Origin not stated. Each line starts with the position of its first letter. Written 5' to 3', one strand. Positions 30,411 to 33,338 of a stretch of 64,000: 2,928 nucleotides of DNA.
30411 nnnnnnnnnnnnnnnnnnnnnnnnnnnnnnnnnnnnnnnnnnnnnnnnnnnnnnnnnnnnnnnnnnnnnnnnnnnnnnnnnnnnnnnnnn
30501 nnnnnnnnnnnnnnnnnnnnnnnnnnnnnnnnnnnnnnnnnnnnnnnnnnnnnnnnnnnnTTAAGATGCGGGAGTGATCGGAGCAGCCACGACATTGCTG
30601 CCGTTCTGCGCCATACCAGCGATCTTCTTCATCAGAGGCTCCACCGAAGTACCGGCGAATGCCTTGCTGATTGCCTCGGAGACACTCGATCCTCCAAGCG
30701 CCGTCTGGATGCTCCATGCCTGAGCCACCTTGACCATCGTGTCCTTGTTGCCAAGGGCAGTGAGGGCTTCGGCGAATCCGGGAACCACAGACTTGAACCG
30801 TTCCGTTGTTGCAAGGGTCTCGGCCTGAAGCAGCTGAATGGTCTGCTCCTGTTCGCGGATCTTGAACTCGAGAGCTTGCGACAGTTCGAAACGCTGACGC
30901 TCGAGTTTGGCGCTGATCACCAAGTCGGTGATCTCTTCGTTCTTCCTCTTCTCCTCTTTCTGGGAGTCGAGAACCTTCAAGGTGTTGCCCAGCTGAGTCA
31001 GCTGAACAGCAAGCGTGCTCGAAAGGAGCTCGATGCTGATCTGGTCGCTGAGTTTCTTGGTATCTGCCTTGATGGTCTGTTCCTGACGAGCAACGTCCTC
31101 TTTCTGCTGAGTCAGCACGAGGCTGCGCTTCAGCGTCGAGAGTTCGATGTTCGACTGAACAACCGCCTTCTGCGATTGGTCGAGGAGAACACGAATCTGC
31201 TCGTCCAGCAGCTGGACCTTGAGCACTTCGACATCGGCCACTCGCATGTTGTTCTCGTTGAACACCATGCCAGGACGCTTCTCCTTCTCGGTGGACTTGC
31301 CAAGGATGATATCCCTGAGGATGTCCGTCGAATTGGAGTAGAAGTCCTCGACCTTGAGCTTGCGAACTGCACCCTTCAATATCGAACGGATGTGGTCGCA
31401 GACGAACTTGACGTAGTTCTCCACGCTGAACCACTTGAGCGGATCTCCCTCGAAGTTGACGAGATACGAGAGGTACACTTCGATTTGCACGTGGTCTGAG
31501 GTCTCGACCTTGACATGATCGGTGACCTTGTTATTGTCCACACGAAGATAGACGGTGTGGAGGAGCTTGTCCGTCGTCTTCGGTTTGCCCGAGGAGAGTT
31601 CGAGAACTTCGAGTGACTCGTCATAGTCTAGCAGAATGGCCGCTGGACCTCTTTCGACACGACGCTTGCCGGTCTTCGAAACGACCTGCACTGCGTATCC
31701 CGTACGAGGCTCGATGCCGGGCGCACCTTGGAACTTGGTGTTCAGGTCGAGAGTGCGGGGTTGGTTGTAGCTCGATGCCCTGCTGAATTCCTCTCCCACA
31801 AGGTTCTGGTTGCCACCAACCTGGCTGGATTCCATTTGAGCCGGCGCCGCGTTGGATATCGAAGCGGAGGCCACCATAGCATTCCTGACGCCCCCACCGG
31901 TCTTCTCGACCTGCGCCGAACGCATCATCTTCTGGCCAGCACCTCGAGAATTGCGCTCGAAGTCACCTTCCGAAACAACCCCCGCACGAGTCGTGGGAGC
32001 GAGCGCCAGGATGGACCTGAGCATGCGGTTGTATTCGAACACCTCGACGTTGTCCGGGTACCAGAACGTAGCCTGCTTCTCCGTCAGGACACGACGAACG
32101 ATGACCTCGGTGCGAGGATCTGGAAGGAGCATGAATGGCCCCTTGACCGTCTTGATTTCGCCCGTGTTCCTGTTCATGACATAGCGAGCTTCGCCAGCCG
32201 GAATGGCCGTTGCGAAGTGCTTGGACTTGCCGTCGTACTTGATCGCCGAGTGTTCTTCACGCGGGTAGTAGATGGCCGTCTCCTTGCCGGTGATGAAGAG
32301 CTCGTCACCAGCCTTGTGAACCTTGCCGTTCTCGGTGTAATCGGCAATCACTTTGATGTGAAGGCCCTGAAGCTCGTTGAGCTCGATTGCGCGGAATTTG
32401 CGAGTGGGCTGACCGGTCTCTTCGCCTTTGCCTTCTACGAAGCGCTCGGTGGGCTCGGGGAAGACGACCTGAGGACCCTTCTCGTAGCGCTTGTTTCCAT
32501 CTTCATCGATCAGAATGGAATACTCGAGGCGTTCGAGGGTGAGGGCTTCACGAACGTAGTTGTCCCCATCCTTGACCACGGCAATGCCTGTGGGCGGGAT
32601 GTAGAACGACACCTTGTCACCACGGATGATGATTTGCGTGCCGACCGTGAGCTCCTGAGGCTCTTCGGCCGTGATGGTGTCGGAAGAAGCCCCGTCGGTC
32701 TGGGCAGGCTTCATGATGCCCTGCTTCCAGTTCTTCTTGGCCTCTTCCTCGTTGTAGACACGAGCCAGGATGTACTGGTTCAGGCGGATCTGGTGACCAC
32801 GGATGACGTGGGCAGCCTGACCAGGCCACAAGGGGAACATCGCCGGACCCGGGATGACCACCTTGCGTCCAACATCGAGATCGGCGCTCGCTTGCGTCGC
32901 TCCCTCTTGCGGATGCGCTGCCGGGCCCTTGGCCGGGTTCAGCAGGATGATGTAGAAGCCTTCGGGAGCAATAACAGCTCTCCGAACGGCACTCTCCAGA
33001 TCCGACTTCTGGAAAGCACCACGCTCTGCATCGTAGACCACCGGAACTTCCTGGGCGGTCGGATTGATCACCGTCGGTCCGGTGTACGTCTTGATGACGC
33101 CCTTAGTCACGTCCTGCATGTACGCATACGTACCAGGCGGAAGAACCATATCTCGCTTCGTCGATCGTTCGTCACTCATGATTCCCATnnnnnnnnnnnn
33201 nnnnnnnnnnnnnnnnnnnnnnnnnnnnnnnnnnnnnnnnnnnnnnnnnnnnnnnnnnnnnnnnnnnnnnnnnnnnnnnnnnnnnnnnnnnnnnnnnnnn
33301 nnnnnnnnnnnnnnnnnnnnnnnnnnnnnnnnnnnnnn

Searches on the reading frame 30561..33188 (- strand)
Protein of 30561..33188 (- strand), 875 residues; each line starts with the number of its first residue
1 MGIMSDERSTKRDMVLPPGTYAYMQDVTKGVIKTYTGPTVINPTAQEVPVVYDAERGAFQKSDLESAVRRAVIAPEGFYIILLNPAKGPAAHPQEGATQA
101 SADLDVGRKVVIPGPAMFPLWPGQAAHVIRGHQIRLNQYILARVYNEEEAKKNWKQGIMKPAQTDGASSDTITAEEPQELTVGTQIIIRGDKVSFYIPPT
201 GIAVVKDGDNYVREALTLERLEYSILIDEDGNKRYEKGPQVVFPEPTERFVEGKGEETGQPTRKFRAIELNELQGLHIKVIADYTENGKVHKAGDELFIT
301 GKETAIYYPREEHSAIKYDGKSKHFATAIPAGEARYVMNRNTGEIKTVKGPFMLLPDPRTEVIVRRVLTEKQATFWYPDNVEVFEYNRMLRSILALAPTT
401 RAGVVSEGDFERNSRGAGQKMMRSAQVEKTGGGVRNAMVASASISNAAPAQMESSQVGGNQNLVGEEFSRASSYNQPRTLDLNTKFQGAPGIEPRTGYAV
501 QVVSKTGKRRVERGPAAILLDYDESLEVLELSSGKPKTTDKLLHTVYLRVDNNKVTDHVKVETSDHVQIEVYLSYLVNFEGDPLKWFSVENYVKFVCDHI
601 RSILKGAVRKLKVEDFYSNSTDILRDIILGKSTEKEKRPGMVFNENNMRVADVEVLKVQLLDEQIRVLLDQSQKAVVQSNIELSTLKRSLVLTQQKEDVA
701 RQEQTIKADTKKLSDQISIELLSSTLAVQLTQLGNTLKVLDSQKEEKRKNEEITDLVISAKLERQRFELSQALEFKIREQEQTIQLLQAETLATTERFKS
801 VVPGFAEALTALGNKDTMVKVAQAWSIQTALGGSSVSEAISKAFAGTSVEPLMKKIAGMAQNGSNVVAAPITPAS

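Call 8: search_protein_families(library=pfam, proteins=[window:30561-33188:-], max_evalue=0.01)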
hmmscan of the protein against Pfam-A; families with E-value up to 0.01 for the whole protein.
window:30561-33188:- (875 aa): 4 families
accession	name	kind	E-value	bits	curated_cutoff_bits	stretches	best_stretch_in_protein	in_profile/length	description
PF11978.13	MVP_shoulder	-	3e-30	105.1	25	1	552-662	2-118/118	Shoulder domain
PF17795.6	Vault_3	-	5.5e-10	39.7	28.8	1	500-548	12-60/62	Major Vault Protein Repeat domain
PF01505.23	Vault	-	0.00068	20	27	1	270-310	3-42/42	Major Vault Protein repeat domain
PF01145.31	Band_7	-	0.0087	16.6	23.6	0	550-703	40-175/176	SPFH domain / Band 7 family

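Call 51: search_protein_families(library=phrogs, proteins=[window:30561-33188:-], max_evalue=0.01)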
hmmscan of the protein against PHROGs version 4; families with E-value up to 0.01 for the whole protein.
window:30561-33188:- (875 aa): 0 families

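Call 69: search_dna_similar(query=window:30561-33188:-, collection=phages, mode=protein, max_evalue=0.001, max_rows=15)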
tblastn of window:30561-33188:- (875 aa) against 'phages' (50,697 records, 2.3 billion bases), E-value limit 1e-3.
Records with a match: 3; places in all: 3; records where one place covers at least 80% of the query: 3.
Best place of each record, by identity: <60% 3.
By first word of the organism name: uncultured 3.
By host as written in the record: - 3.
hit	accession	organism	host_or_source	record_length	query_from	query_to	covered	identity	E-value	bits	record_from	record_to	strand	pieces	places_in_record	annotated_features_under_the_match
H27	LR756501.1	uncultured phage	metagenomic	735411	5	857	97%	40.1%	3e-177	574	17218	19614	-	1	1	record has no annotation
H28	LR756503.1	uncultured phage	metagenomic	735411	5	857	97%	40.1%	3e-177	574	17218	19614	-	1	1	record has no annotation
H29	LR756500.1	uncultured phage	metagenomic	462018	13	858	97%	39.5%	0e+0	594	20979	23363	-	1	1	record has no annotation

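Call 77: search_protein_families(library=padloc, proteins=[window:30561-33188:-], max_evalue=0.001)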
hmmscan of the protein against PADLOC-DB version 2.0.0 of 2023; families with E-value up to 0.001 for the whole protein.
window:30561-33188:- (875 aa): 0 families
